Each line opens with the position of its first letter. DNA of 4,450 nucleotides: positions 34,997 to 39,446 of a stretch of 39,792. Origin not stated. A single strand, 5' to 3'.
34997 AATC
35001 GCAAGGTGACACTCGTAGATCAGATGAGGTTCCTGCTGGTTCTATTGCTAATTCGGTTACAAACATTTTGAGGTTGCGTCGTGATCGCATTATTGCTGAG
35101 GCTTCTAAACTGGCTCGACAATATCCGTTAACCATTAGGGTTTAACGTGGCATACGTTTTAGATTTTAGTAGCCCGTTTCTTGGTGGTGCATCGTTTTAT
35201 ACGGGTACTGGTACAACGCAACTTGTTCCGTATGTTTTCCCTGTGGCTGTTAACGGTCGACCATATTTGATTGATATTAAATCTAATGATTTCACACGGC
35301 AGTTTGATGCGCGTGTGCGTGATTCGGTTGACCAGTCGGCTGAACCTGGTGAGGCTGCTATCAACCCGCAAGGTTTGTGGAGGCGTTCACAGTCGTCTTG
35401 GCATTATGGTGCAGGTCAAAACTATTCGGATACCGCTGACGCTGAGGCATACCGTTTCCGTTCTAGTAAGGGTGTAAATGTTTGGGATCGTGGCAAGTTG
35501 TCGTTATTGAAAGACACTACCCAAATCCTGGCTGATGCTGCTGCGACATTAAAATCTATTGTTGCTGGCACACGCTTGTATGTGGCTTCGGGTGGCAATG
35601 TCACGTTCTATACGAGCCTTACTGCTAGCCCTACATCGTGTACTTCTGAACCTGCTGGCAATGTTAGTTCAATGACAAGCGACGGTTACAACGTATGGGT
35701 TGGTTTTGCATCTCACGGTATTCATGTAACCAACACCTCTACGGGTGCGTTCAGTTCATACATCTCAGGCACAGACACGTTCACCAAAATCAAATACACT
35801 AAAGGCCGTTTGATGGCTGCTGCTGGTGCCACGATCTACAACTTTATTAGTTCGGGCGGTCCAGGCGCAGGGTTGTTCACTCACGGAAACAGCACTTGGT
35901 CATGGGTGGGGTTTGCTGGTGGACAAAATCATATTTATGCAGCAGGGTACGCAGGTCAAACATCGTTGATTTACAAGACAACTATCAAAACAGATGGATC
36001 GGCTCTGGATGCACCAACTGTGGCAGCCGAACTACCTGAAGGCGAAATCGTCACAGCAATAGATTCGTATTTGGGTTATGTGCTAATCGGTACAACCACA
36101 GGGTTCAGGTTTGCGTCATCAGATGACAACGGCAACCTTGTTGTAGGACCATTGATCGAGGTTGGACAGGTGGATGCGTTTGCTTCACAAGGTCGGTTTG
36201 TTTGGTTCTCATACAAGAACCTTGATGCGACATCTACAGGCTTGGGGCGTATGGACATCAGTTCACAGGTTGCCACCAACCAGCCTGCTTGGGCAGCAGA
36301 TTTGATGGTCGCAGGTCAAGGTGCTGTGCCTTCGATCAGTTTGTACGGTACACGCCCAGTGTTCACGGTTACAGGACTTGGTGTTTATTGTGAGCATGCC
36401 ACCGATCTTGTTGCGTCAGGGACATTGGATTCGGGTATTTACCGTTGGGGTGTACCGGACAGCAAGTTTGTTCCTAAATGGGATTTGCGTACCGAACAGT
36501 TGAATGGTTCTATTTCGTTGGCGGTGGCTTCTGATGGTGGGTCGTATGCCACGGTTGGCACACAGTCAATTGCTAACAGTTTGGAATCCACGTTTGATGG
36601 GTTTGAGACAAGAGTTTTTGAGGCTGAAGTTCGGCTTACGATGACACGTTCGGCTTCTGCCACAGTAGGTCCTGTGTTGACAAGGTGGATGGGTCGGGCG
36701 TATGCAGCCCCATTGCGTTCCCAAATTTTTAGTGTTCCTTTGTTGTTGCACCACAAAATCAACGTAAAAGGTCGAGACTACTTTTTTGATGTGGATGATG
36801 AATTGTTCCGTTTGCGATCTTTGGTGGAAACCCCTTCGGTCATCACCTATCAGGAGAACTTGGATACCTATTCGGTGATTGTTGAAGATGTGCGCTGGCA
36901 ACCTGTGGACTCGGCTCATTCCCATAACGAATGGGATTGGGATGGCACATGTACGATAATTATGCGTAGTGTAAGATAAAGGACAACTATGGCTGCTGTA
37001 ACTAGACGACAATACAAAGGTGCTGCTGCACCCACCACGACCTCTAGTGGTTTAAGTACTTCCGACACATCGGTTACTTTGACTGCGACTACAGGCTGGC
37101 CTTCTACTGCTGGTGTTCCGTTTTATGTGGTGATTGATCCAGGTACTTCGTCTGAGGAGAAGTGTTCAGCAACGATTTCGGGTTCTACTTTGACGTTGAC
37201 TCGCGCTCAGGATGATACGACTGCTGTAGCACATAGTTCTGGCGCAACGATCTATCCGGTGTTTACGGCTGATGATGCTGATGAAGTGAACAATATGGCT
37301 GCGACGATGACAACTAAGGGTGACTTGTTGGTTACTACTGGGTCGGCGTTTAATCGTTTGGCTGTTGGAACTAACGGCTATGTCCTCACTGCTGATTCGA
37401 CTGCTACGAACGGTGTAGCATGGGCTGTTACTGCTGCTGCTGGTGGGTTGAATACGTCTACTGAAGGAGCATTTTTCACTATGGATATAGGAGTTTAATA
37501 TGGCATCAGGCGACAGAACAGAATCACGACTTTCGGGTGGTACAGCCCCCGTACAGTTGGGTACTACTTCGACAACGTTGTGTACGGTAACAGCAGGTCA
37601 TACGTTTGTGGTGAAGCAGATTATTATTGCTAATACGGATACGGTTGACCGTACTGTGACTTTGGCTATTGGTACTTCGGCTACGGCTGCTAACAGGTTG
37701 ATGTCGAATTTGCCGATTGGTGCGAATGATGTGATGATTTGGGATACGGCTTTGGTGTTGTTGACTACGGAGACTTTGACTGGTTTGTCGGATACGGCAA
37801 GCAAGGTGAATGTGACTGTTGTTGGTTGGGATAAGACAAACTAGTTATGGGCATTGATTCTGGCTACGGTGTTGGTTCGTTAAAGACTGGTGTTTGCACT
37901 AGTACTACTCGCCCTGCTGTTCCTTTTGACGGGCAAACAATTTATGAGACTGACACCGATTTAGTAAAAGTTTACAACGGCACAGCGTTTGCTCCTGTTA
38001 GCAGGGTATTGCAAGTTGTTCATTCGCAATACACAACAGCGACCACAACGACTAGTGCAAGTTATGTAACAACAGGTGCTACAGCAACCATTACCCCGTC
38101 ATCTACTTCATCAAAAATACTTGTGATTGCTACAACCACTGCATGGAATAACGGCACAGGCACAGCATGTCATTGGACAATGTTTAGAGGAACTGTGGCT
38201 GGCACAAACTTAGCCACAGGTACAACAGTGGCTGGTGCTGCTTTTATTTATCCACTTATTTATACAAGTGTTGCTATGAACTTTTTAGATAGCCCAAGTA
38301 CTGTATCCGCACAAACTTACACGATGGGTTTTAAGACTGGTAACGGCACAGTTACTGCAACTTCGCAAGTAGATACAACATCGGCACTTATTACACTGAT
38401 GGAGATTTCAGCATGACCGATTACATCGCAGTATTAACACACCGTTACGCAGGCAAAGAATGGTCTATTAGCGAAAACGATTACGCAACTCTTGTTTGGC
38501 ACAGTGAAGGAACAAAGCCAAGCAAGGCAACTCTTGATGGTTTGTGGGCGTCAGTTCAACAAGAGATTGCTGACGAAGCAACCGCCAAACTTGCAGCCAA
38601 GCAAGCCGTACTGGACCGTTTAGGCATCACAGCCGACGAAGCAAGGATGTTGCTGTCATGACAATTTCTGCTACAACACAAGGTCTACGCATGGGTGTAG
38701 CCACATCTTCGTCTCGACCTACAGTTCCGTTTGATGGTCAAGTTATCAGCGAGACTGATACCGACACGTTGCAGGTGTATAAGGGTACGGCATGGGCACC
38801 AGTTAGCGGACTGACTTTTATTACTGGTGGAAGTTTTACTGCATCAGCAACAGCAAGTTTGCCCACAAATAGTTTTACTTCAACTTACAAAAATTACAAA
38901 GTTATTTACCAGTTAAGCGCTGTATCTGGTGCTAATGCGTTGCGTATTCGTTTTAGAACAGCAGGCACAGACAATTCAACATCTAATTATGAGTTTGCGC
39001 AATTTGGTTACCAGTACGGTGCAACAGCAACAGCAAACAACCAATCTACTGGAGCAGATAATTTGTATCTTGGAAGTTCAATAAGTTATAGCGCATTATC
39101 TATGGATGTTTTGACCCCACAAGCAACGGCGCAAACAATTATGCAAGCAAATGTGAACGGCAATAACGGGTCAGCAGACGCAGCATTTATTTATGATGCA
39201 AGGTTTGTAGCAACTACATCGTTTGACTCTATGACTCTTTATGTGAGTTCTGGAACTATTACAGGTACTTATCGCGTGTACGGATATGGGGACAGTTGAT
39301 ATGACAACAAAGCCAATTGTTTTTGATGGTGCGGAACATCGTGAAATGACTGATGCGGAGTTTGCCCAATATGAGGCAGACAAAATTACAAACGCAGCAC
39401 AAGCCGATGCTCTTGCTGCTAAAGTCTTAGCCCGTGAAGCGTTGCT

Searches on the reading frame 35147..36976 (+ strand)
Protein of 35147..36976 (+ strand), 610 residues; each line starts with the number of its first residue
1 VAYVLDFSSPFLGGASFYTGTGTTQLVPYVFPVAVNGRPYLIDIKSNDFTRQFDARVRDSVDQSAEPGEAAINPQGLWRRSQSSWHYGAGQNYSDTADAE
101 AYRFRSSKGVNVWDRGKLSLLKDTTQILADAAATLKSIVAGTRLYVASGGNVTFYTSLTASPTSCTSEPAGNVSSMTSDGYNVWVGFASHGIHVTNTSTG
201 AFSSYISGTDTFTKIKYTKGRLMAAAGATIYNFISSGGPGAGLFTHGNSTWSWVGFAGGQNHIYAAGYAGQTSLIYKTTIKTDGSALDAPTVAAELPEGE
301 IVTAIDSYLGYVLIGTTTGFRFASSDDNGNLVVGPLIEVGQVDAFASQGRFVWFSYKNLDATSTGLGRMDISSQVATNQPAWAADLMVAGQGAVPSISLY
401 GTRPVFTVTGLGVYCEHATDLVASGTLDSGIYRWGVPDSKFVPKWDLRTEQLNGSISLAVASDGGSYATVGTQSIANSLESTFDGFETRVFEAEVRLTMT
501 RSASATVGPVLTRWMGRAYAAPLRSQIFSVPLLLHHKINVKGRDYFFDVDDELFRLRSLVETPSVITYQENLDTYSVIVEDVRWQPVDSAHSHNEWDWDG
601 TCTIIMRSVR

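Call 81: search_protein_families(library=phrogs, max_evalue=0.00001, proteins=[window:35147-36976:+])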
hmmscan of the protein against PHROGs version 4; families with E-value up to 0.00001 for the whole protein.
window:35147-36976:+ (610 aa): 1 family
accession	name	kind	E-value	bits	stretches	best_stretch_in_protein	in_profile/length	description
phrog_11667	-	unknown function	1.2e-70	239.8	1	28-609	27-638/642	-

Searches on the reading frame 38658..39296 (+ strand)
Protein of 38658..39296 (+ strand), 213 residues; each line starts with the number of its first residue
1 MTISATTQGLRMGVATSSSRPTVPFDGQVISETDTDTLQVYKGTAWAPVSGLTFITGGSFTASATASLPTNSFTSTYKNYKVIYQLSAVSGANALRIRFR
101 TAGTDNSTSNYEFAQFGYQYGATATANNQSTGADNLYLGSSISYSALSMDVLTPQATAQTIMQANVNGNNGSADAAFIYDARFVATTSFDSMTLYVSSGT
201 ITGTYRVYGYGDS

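Call 81: search_protein_families(library=phrogs, max_evalue=0.00001, proteins=[window:38658-39296:+])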
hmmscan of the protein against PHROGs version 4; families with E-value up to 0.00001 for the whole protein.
window:38658-39296:+ (213 aa): 1 family
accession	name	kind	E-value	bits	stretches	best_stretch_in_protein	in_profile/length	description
phrog_17342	-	unknown function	3.7e-06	27.5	1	8-99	160-239/326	-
